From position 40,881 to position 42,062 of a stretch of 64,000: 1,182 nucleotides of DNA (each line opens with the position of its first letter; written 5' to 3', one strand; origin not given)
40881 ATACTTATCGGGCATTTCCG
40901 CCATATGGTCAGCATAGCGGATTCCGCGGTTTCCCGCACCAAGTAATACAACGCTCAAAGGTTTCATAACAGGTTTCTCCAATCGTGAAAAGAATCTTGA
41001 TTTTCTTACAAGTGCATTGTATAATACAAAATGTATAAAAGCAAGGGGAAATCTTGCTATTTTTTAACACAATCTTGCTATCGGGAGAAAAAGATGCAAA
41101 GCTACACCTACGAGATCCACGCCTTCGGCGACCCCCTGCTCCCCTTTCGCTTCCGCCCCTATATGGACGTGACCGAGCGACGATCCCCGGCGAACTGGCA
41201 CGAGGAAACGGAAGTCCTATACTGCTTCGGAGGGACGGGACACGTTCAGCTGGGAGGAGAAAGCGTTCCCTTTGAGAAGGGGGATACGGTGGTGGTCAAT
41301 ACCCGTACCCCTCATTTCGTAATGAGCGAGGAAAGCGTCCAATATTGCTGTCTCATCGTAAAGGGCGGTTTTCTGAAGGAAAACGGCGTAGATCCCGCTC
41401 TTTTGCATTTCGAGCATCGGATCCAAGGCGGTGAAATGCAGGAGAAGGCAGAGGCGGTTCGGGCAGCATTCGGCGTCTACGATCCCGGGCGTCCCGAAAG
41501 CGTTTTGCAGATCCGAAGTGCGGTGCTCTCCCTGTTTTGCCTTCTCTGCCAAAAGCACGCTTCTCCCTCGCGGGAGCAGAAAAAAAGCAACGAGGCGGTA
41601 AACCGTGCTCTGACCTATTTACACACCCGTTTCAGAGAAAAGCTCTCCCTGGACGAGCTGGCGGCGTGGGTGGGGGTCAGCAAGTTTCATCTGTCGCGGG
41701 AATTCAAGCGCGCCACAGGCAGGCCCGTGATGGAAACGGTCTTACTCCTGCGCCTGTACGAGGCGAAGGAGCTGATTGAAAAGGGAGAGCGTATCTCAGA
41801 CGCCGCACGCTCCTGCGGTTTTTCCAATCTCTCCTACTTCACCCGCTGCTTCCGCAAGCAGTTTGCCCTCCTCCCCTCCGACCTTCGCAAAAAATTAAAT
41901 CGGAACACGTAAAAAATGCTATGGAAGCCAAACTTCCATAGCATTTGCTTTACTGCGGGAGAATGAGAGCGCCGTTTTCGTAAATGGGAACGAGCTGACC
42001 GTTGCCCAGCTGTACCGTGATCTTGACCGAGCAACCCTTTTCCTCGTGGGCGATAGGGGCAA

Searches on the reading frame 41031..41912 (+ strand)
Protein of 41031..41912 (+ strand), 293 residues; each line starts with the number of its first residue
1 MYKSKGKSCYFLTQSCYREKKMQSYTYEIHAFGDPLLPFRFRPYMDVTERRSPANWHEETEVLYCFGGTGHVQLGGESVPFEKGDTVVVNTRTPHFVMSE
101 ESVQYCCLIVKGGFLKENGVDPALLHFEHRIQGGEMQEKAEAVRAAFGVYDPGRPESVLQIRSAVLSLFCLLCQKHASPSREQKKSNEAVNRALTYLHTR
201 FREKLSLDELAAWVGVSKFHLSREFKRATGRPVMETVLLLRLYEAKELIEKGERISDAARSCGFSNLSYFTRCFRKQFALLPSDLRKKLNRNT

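Call 8: search_protein_families(library=pfam, proteins=[window:41031-41912:+], max_evalue=0.01)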
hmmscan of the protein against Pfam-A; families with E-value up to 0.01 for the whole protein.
window:41031-41912:+ (293 aa): 4 families
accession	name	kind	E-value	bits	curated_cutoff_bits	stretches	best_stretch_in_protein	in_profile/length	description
PF12833.13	HTH_18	-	4.4e-20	72.2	33.6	1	210-287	1-79/80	Helix-turn-helix domain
PF00165.29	HTH_AraC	-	5.1e-12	46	26.6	2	253-278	9-33/42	Bacterial regulatory helix-turn-helix proteins, AraC family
PF07883.17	Cupin_2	-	3.3e-09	36.8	27.2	1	49-98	9-57/70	Cupin domain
PF02311.25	AraC_binding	-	9.2e-07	29.1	21.1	1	50-120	14-86/135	AraC-like ligand binding domain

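Call 47: find_homologous_proteins(query=window:41031-41912:+, max_evalue=1e-30)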
Query window:41031-41912:+ (293 aa): 70 proteins with E <= 1e-30 among 1863 candidates.
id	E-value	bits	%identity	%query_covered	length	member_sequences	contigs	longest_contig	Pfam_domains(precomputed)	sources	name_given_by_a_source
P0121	5.0e-182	622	100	93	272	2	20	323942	PF12833.14,PF07883.18,PF02311.26,PF00165.30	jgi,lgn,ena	-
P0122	2.6e-120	419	69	92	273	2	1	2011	PF12833.14,PF07883.18,PF02311.26,PF00165.30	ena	-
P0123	6.3e-119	415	69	91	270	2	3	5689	PF12833.14,PF07883.18,PF02311.26,PF00165.30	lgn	-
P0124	7.8e-119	414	68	92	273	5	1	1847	PF12833.14,PF07883.18,PF02311.26,PF00165.30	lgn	-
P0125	8.2e-118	411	68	91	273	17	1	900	PF12833.14,PF07883.18,PF02311.26,PF00165.30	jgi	jgi:AraC-like DNA-binding protein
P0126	1.7e-117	410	67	91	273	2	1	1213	PF12833.14,PF07883.18,PF02311.26,PF00165.30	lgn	-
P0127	1.0e-116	407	66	92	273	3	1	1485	PF12833.14,PF07883.18,PF02311.26,PF00165.30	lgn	-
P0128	1.4e-116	407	67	91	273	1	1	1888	PF12833.14,PF07883.18,PF02311.26,PF00165.30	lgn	-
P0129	4.8e-116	405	67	93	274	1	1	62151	PF12833.14,PF07883.18,PF02311.26,PF00165.30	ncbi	-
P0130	7.7e-114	398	66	91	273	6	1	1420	PF12833.14,PF07883.18,PF02311.26,PF00165.30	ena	-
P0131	9.0e-114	398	68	91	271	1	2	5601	PF12833.14,PF07883.18,PF02311.26,PF00165.30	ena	-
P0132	1.2e-113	397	66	91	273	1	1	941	PF12833.14,PF07883.18,PF02311.26,PF00165.30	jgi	jgi:AraC-like DNA-binding protein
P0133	1.3e-113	397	66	91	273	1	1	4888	PF12833.14,PF07883.18,PF02311.26,PF00165.30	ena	-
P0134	3.1e-113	396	66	93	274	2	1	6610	PF12833.14,PF07883.18,PF02311.26,PF00165.30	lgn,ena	-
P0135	7.0e-113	395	65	90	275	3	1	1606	PF12833.14,PF07883.18,PF02311.26,PF00165.30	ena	-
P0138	9.6e-112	391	67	91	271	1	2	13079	PF12833.14,PF07883.18,PF02311.26,PF00165.30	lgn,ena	-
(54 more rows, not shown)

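Call 48: find_encoding_contigs(protein=P0129, flank=10000, max_places=1)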
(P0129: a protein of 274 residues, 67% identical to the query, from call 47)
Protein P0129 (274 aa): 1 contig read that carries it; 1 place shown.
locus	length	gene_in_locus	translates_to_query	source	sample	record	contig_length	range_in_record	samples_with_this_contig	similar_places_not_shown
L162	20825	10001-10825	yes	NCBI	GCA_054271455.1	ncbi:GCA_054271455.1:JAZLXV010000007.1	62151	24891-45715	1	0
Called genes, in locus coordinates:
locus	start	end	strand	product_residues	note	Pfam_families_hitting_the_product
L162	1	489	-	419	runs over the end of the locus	PF02608:Bmp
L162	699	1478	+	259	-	PF00756:Esterase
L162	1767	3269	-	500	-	-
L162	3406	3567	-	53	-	-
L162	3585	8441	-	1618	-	-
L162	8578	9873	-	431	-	PF01408:GFO_IDH_MocA, PF22725:GFO_IDH_MocA_C3 (weak), PF02894:GFO_IDH_MocA_C, PF22725:GFO_IDH_MocA_C3 (weak)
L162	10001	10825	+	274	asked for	PF07883:Cupin_2, PF02311:AraC_binding (weak), PF00165:HTH_AraC, PF12833:HTH_18, PF00165:HTH_AraC (weak)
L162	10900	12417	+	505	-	-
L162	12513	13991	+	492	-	-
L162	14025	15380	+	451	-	-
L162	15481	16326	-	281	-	PF01734:Patatin, PF19890:DUF6363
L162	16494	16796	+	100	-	PF06949:DUF1292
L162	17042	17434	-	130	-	PF10825:DUF2752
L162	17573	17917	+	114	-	PF14018:DUF4234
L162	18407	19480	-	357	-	PF00294:PfkB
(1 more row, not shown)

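Call 49: find_encoding_contigs(protein=P0138, flank=10000, max_places=1)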
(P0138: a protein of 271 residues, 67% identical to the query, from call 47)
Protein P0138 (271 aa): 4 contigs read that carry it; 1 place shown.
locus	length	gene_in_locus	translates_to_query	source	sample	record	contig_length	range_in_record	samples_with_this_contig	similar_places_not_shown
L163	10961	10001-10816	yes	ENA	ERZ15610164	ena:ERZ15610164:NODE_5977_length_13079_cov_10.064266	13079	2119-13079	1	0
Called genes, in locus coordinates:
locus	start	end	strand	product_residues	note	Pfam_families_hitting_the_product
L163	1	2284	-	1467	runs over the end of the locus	?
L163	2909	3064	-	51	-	-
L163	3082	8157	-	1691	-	-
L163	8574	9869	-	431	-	PF01408:GFO_IDH_MocA, PF22725:GFO_IDH_MocA_C3, PF02894:GFO_IDH_MocA_C, PF22725:GFO_IDH_MocA_C3 (weak)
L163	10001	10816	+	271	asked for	PF02311:AraC_binding, PF07883:Cupin_2, PF00165:HTH_AraC (weak), PF12833:HTH_18, PF00165:HTH_AraC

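Call 54: search_protein_families(library=ncbifam, proteins=[window:41031-41912:+], max_evalue=0.01)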
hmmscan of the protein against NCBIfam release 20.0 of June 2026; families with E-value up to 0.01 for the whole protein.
window:41031-41912:+ (293 aa): 29 families (the best 25 are shown)
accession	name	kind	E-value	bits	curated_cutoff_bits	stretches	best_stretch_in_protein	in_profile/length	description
NF047455.1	TF_Staph_AryK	equivalog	3.3e-19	68.6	850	1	58-290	21-260/759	transcriptional regulator AryK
NF010028.0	PRK13503.1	equivalog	2.9e-15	56.4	288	1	164-289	149-273/278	HTH-type transcriptional activator RhaS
NF047788.1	TransRegPocR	equivalog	3.3e-15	56.1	500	1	177-292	178-294/296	transcriptional regulator PocR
TIGR04094.1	adjacent_YSIRK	equivalog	3.8e-14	52.5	200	1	157-283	259-380/383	YSIRK-targeted surface antigen transcriptional regulator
NF007860.0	PRK10572.1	equivalog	4.2e-14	52.1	208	1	171-290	166-286/292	arabinose operon transcriptional regulator AraC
NF006902.0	PRK09393.1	equivalog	1.3e-13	50.8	425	1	183-292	215-325/327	transcriptional regulator FtrA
NF041686.2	ant_diox_reg_AndR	equivalog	2.7e-13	50.2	350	1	159-285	185-317/321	anthranilate 1,2-dioxygenase regulatory protein AndR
NF049932.1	TranspRegBtr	equivalog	4.8e-13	48.5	900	1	164-289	140-266/531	bacillibactin transport transcriptional regulator Btr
NF052371.1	TransRegGbdRPseu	equivalog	4.6e-11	42.3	480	1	197-290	234-328/365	choline metabolism transcriptional regulator GbdR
NF012228.1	RobA_TF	equivalog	7.7e-11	42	380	1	193-287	8-103/286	MDR efflux pump AcrAB transcriptional activator RobA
NF011701.0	PRK15121.1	equivalog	1.6e-10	41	426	1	192-288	9-106/289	MDR efflux pump AcrAB transcriptional activator RobA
NF007584.0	PRK10219.1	equivalog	3.9e-10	40.1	174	1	189-289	6-107/107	superoxide response transcriptional regulator SoxS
NF012144.2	ramA_TF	equivalog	7.2e-09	36.1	180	1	189-288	6-106/108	RamA family antibiotic efflux transcriptional regulator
NF010025.2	PRK13500.1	equivalog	9.6e-09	35.2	525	1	174-290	162-279/282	HTH-type transcriptional activator RhaR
NF007243.0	PRK09685.1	equivalog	1.3e-08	34.6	199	1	167-289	177-302/303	transcriptional regulator FeaR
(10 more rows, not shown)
